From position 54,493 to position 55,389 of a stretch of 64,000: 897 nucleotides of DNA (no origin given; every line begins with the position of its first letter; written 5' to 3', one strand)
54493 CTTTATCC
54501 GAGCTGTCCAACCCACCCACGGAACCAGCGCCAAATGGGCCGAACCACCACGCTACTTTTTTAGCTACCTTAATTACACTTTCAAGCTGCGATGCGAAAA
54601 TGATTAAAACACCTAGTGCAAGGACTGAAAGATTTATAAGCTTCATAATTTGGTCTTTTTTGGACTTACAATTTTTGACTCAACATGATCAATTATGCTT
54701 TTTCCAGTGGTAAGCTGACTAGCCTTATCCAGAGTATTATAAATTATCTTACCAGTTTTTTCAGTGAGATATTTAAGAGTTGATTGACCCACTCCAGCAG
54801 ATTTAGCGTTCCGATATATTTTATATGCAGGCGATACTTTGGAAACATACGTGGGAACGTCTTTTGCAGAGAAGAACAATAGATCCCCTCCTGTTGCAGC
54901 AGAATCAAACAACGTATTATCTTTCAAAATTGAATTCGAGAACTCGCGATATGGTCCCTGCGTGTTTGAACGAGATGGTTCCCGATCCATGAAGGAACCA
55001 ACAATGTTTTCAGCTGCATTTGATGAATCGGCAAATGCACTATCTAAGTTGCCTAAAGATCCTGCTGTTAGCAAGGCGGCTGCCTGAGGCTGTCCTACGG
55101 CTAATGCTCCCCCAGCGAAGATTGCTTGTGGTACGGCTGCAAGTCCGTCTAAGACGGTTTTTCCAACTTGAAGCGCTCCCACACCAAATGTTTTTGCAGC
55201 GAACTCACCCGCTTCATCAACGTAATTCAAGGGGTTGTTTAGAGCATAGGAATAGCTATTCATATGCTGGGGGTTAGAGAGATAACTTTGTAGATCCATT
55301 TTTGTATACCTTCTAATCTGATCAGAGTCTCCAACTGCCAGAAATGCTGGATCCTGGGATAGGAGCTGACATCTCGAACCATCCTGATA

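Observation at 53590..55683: Orphan RHS core with a distinct Gly/Ala-rich C-terminal toxin domain and two membrane immunity candidates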

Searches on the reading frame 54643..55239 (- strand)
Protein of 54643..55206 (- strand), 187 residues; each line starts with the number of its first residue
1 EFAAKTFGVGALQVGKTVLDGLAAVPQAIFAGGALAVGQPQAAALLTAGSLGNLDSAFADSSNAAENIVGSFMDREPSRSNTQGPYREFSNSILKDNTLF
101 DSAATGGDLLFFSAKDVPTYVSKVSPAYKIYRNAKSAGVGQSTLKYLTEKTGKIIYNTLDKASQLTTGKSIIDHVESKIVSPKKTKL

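Call 9: find_homologous_proteins(query=window:54646-55206:-, max_evalue=0.01)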
Query seq(187 aa) (187 aa): 2 proteins with E <= 0.01 among 778 candidates.
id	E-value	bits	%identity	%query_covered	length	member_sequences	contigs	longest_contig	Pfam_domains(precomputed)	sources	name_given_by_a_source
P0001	5.2e-112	390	100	100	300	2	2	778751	-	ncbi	ncbi:MAG: RHS repeat-associated core domain-containing protein [Patescibacteria group bacterium]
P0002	1.8e-32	131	50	73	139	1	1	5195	-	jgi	jgi:hypothetical protein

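Call 12: find_encoding_contigs(protein=P0002, flank=10000)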
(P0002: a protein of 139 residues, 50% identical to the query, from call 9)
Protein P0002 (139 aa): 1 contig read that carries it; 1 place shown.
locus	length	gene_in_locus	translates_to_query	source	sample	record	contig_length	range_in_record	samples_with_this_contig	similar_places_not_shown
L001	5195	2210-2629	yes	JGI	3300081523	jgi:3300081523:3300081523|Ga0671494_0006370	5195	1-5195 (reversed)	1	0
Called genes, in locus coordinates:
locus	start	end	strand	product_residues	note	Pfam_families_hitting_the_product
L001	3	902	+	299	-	?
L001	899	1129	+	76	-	PF10049:DUF2283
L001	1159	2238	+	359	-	PF05593:RHS_repeat (faint), PF25023:TEN_YD-shell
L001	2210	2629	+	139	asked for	-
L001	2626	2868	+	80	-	-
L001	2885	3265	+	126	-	-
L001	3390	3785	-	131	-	-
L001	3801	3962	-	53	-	PF13455:MUG113 (weak)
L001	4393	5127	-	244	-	PF12770:CHAT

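Call 18: search_protein_representatives(protein=window:54643-55206:-)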
Query: 187 residues. Proteins with E-value up to 0.001 (for the whole library): 11; up to 1e-10: 8; up to 1e-30: 3. The best 11 are listed.
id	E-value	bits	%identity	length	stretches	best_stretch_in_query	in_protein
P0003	2.3e-44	167.9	44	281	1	2-184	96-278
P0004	3.7e-35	138.0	41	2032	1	5-182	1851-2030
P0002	5.6e-33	130.9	50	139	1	51-185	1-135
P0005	5.0e-29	118.0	40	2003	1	2-183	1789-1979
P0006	9.3e-29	117.2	37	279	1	1-181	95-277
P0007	5.2e-25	105.0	36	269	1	4-177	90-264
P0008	4.0e-20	89.1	50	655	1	6-106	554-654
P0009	2.9e-15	73.3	46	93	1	100-181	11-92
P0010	7.5e-06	42.6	32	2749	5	17-74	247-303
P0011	2.6e-04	37.7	32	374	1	13-104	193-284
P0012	9.7e-04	35.8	34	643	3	111-164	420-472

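Call 23: search_solved_structures(query=A2, max_evalue=1)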
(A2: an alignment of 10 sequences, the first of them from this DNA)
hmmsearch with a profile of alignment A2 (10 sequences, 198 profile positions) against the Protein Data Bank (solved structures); distinct sequences matched with E-value up to 1: 4.
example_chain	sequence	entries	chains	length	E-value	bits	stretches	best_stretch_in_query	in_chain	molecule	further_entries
3sv1_A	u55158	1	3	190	0.034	16.8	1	100-158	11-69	Amyloid beta A4 precursor protein-binding family A member 2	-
4uos_A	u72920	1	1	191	0.039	16.6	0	99-175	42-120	DESIGNED HELICAL BUNDLE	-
3suz_A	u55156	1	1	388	0.1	15.3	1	100-158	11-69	Amyloid beta A4 precursor protein-binding family A member 2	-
4axi_A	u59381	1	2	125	0.55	12.9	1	19-84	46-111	ETHANOLAMINE CARBOXYSOME STRUCTURAL PROTEIN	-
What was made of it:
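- On Tse5-CT-like pore-forming RHS toxin: The CT profile finds no PDB chain at E<=1 that is an RHS toxin (call 23).
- Closest known: Tse5. Different: No sequence relationship was detected; the CT profile finds nothing in PDB sequences at E<=1 (call 23), though whether the Tse5 CT is among them was not verified.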

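Call 24: search_protein_families(library=pfam, alignment_id=A2, max_evalue=1)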
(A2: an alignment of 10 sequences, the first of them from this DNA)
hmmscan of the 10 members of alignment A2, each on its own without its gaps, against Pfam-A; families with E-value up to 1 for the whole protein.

A. member 1, seq(198 aa): 0 families

B. families by the number of members that match (of 10 scanned): 1 family
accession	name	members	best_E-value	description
PF16912.11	Glu_dehyd_C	1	0.054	Glucose dehydrogenase C-terminus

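Call 27: find_homologous_proteins(query=A3, max_evalue=0.001)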
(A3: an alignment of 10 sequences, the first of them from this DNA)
Query A3 (10 sequences) (198 aa, profile of the alignment): 3 proteins with E <= 0.001 among 8000 candidates.
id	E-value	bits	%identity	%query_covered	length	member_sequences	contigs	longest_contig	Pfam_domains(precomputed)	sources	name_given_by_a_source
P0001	7.7e-84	298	100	100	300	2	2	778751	-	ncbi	ncbi:MAG: RHS repeat-associated core domain-containing protein [Patescibacteria group bacterium]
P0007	2.1e-71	257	37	95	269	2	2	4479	-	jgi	-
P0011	4.9e-60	220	35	56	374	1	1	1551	-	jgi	jgi:RHS repeat-associated protein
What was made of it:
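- Tried and rejected: Profile word-index search with the CT alignment (call 27) returned only three already known proteins, because candidates were saturated.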

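Call 28: find_encoding_contigs(protein=P0007, flank=10000)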
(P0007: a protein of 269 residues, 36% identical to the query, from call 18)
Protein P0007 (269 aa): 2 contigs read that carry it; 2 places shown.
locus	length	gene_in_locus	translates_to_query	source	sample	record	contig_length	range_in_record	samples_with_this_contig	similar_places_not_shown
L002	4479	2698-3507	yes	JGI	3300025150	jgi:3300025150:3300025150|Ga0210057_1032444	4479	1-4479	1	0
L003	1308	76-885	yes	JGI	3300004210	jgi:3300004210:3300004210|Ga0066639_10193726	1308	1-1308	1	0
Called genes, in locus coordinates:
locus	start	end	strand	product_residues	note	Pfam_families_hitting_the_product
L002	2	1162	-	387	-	?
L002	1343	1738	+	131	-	PF20310:HTH_Tnp_2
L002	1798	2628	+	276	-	PF13276:HTH_21, PF00665:rve, PF13683:rve_3, PF13333:rve_2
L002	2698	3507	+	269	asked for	-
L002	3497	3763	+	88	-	-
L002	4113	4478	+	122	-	?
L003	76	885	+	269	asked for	-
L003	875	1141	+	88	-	-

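Call 29: find_encoding_contigs(protein=P0003, flank=10000)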
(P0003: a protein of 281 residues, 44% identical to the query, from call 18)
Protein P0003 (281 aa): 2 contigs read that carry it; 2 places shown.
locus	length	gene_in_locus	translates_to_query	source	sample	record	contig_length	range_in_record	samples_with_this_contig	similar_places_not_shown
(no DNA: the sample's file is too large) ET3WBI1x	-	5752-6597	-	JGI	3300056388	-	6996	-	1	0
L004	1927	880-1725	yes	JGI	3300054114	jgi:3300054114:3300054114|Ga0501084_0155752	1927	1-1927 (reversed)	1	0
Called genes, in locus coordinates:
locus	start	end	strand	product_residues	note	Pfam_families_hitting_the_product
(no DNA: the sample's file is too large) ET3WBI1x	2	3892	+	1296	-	?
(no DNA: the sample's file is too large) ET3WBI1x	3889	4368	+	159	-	PF15428:Imm26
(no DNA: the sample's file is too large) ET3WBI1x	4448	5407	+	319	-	PF25023:TEN_YD-shell (weak)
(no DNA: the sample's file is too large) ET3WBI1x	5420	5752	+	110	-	-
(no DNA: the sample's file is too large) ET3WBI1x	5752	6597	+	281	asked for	-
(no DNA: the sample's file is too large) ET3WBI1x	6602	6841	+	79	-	-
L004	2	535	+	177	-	?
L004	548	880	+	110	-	-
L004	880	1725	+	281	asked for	-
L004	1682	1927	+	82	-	?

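Call 30: find_encoding_contigs(protein=P0004, flank=10000)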
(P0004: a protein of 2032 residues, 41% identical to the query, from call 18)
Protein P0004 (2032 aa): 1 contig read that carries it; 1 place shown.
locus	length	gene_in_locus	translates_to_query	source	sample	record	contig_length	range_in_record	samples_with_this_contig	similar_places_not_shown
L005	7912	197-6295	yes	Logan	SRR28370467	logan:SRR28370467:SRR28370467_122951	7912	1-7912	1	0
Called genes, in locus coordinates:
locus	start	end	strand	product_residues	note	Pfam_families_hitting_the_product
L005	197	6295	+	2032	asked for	PF03534:SpvB, PF05593:RHS_repeat (faint), PF01839:FG-GAP (faint), PF13517:FG-GAP_3 (weak), PF25023:TEN_YD-shell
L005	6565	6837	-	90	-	PF01541:GIY-YIG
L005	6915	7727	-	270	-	-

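Call 35: find_encoding_contigs(protein=P0005, flank=10000)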
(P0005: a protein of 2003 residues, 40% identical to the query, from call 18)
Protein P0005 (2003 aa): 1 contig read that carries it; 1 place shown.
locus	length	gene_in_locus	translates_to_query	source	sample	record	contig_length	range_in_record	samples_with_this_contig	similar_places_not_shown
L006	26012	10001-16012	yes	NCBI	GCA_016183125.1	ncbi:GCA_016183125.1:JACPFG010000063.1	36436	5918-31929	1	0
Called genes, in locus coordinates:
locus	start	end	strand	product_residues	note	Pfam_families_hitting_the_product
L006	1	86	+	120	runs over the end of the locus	PF01909:NTP_transf_2, PF18765:Polbeta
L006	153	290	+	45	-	-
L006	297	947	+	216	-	PF00561:Abhydrolase_1, PF12146:Hydrolase_4, PF12697:Abhydrolase_6, PF03096:Ndr, PF08386:Abhydrolase_4 (faint)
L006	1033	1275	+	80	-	-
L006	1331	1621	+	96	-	PF01850:PIN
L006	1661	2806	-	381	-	PF13173:AAA_14, PF13635:DUF4143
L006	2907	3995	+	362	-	PF03054:tRNA_Me_trans, PF20259:tRNA_Me_trans_M, PF20258:tRNA_Me_trans_C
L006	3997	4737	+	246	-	PF22935:RM44_endonuclase (weak), PF14622:Ribonucleas_3_3, PF00636:Ribonuclease_3, PF00035:dsrm, PF22892:DSRM_MRPL44 (weak)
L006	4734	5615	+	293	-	PF00350:Dynamin_N (faint), PF01926:MMR_HSR1, PF02421:FeoB_N, PF03193:RsgA_GTPase (faint), PF00009:GTP_EFTU (weak), PF07650:KH_2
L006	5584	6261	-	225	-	PF02412:TSP_3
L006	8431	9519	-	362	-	-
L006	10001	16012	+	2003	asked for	PF25275:Golvesin_C, PF07705:CARDB, PF09136:Glucodextran_B, PF13620:CarboxypepD_reg, PF13715:CarbopepD_reg_2, PF20148:DUF6531, PF05593:RHS_repeat, PF25023:TEN_YD-shell, +7 more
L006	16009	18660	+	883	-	PF13205:Big_5, PF25390:WD40_RLD, PF00415:RCC1, PF00415:RCC1, PF00415:RCC1, PF13540:RCC1_2, PF00415:RCC1, PF25390:WD40_RLD, +10 more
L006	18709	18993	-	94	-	PF01381:HTH_3 (weak)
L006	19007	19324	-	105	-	PF05973:Gp49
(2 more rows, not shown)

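Call 36: find_encoding_contigs(protein=P0006, flank=10000)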
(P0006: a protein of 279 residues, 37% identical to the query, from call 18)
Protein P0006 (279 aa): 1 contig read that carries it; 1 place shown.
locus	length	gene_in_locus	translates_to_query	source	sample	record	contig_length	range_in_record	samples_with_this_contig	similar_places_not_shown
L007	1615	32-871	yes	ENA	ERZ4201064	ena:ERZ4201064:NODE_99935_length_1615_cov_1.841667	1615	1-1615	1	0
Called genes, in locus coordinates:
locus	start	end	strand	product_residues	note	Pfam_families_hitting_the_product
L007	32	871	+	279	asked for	-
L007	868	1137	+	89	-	-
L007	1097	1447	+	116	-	-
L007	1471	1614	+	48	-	?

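Call 37: predict_structure(alignment_id=A3)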
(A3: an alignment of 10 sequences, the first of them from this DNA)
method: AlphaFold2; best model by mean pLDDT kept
length: 198 residues; sequences in the alignment: 10
mean_pLDDT: 45.6   pTM: 0.38
mean pLDDT of the five models: 45.6, 41.9, 40.2, 39.5, 37.3
residues with pLDDT >= 90: 0; 70-90: 0; 50-70: 77; < 50: 121
segments of 3 or more residues with pLDDT < 50: 1-11, 43-51, 100-198
pLDDT, mean of each block of 10 residues (from residue 1): 37 55 55 54 47 53 63 64 57 56 43 38 31 30 33 38 42 38 38 38
secondary structure, 60 per line:
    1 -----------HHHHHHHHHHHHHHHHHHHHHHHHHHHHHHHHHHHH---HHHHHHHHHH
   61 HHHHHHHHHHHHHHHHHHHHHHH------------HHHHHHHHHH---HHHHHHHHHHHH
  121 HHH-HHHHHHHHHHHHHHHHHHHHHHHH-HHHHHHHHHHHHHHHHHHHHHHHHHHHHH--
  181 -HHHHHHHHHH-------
elements in order: H12-47 H51-83 H96-105 H109-123 H125-148 H150-178 H182-191
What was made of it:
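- Tried and rejected: The AF2 model of the CT was too poor (mean pLDDT 45.6, call 37).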

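Call 44: find_related_loci(query=A6, collection=genome_contigs, flank=8000)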
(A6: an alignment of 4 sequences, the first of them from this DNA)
Query A6 (185 aa) in genome_contigs; peptide patterns used: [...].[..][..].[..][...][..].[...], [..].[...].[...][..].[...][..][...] (x = any residue, [..] = any of these).
47 stretches matched a pattern, but none encodes a relative of the query by tblastn (E <= 1e-3).

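Call 45: find_related_loci(query=A6, collection=metagenome_contigs, flank=8000)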
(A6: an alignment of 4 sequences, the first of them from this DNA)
Query A6 (185 aa) in metagenome_contigs; peptide patterns used: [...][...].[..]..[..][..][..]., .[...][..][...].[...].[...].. (x = any residue, [..] = any of these).
600 stretches matched a pattern, but none encodes a relative of the query by tblastn (E <= 1e-3).
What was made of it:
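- Tried and rejected: A6 on genome_contigs gave 47 pattern matches and on metagenome_contigs 600, and none was confirmed (calls 44, 45).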

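Call 46: find_encoding_contigs(protein=P0011, flank=10000)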
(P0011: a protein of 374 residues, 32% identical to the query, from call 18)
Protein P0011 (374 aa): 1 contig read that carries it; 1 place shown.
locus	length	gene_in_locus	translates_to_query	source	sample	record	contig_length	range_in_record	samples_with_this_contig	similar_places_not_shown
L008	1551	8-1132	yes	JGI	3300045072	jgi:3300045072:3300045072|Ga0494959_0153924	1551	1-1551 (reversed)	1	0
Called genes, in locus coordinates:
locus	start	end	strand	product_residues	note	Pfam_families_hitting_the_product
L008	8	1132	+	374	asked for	-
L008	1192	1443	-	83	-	-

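Call 47: find_encoding_contigs(protein=P0009, flank=10000)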
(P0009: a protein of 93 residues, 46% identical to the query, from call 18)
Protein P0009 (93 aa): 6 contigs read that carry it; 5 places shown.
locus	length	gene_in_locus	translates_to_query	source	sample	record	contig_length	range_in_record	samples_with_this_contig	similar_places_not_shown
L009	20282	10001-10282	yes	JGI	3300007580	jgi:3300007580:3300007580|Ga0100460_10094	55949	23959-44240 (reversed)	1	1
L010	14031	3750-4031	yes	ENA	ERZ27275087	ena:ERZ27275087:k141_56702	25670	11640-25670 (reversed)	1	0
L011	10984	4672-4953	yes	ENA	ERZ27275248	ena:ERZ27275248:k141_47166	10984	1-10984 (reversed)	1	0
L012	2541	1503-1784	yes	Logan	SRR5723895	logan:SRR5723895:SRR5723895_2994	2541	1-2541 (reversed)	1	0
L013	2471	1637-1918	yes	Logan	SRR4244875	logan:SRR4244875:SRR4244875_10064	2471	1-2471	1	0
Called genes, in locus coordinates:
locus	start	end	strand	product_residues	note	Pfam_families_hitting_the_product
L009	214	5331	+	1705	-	-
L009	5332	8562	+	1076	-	PF25023:TEN_YD-shell, PF05593:RHS_repeat (weak), PF25023:TEN_YD-shell (weak), PF05593:RHS_repeat (weak)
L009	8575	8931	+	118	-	-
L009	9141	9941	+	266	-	-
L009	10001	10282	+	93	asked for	-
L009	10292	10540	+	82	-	-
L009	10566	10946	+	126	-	-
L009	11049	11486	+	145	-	-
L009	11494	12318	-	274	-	PF03808:Glyco_tran_WecG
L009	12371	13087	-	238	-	PF01209:Ubie_methyltran (weak), PF02353:CMAS (weak), PF13489:Methyltransf_23, PF07021:MetW, PF13847:Methyltransf_31, PF08241:Methyltransf_11, PF08242:Methyltransf_12, PF13649:Methyltransf_25, +1 more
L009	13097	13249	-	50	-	-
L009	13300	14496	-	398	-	PF00482:T2SSF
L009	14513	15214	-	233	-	PF07963:N_methyl (weak)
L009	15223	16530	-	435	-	PF00437:T2SSE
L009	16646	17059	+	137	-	-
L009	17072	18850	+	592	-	PF01436:NHL (faint)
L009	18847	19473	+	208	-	-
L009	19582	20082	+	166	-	PF07963:N_methyl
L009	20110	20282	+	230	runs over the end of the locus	PF00160:Pro_isomerase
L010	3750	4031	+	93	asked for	-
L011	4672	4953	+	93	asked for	-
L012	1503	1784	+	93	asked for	-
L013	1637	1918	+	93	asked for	-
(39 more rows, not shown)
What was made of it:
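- Closest known: Orphan rhs-CT/rhsI. Same: Related loci show arrays of such cassettes (calls 12, 29, 47).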

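Call 48: find_encoding_contigs(protein=P0008, flank=10000)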
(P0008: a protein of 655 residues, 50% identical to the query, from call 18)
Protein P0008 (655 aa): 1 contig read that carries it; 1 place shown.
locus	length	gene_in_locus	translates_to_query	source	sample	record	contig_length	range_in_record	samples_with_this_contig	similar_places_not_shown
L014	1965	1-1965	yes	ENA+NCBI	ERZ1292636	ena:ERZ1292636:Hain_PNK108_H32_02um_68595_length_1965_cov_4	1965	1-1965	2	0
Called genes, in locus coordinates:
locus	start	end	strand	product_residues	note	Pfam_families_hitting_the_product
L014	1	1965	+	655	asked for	PF05593:RHS_repeat (weak), PF25023:TEN_YD-shell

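Call 72: fold_search(model_id=the predicted structure, library=pdb)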
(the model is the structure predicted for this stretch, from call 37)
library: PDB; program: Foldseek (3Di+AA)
matches with E <= 10: 174; with E <= 0.001: 0
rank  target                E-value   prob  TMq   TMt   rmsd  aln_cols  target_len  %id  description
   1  6xr2_A                8.9e-01  0.20  0.23  0.27  20.2       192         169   14  Computationally designed right-handed alpha/alpha homotrimeric toroid with 3 repeats per subunit (released 2021-07-14)
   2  7td0_R                1.5e+00  0.06  0.15  0.12  19.1       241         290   11  Lysophosphatidic acid receptor 1-Gi complex bound to LPA (released 2022-02-09)
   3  5jr9_A                1.6e+00  0.09  0.23  0.24  18.7       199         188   11  Crystal structure of apo-NeC3PO (released 2016-09-28)
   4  4akv_B                1.9e+00  0.08  0.19  0.13  26.5       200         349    8  Crystal structure of human sorting nexin 33 (SNX33) (released 2012-08-01)
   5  6s38_B                2.0e+00  0.38  0.32  0.46  11.9       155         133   12  Ligand binding domain of the P. putida receptor PcaY_PP in complex with quinate (released 2020-10-21)
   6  3qz3_A                2.0e+00  0.16  0.24  0.29  15.8       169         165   11  The crystal structure of ferritin from Vibrio cholerae O1 biovar El Tor str. N16961 (released 2011-03-23)
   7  6s38_A                2.1e+00  0.30  0.30  0.42  14.0       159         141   11  Ligand binding domain of the P. putida receptor PcaY_PP in complex with quinate (released 2020-10-21)
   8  3qz3_C                2.1e+00  0.15  0.24  0.29  15.8       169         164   11  The crystal structure of ferritin from Vibrio cholerae O1 biovar El Tor str. N16961 (released 2011-03-23)
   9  4ztt_A                2.1e+00  0.10  0.21  0.25  18.3       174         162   15  Crystal structures of ferritin mutants reveal diferric-peroxo intermediates (released 2016-06-15)
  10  4tx5_A                2.5e+00  0.11  0.24  0.27  24.2       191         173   10  Crystal structure of Smac-DIABLO (in space group P65) (released 2015-07-15)
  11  8e0n_F                2.5e+00  0.08  0.21  0.24  19.9       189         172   14  Homotrimeric variant of tcTRP9, BGL18 (released 2023-04-12)
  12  6s1a_A                2.6e+00  0.35  0.31  0.44  14.0       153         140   13  Ligand binding domain of the P. putida receptor PcaY_PP (released 2020-10-21)
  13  8e0n_C                2.6e+00  0.08  0.22  0.24  20.3       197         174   12  Homotrimeric variant of tcTRP9, BGL18 (released 2023-04-12)
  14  6s18_A                2.7e+00  0.25  0.31  0.43  10.8       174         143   10  Ligand binding domain of the P. putida receptor PcaY_PP in complex with glycerol (released 2020-10-21)
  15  4ztt_E                2.8e+00  0.08  0.20  0.23  18.5       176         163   14  Crystal structures of ferritin mutants reveal diferric-peroxo intermediates (released 2016-06-15)
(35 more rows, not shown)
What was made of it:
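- On Tse5-CT-like pore-forming RHS toxin: The AF2 model is too poor for fold comparison (calls 37, 72).
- The AF2 model has low confidence (mean pLDDT 45.6, call 37), and fold search gives nothing (call 72).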

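Call 82: search_protein_families(library=pfam, proteins=[L009:9141-9941:+, L009:10566-10946:+, L001:2885-3265:+, L005:6351-6509:+, L007:1097-1447:+, L009:8575-8931:+], max_evalue=0.01)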
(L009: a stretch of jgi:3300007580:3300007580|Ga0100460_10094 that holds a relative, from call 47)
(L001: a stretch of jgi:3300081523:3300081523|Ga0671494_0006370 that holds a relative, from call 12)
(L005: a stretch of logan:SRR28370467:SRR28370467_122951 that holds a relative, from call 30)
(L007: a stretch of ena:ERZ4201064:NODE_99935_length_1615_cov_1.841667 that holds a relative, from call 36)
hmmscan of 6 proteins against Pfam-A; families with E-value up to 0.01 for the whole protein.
L009:9141-9941:+ (266 aa): 1 family
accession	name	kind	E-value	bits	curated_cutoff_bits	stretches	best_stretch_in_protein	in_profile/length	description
PF00872.24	Transposase_mut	-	0.0055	16.1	21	1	83-180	202-302/379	Transposase, Mutator family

L009:10566-10946:+ (126 aa): 0 families

L001:2885-3265:+ (126 aa): 0 families

L005:6351-6509:+ (52 aa): 0 families

L007:1097-1447:+ (116 aa): 0 families

L009:8575-8931:+ (118 aa): 0 families
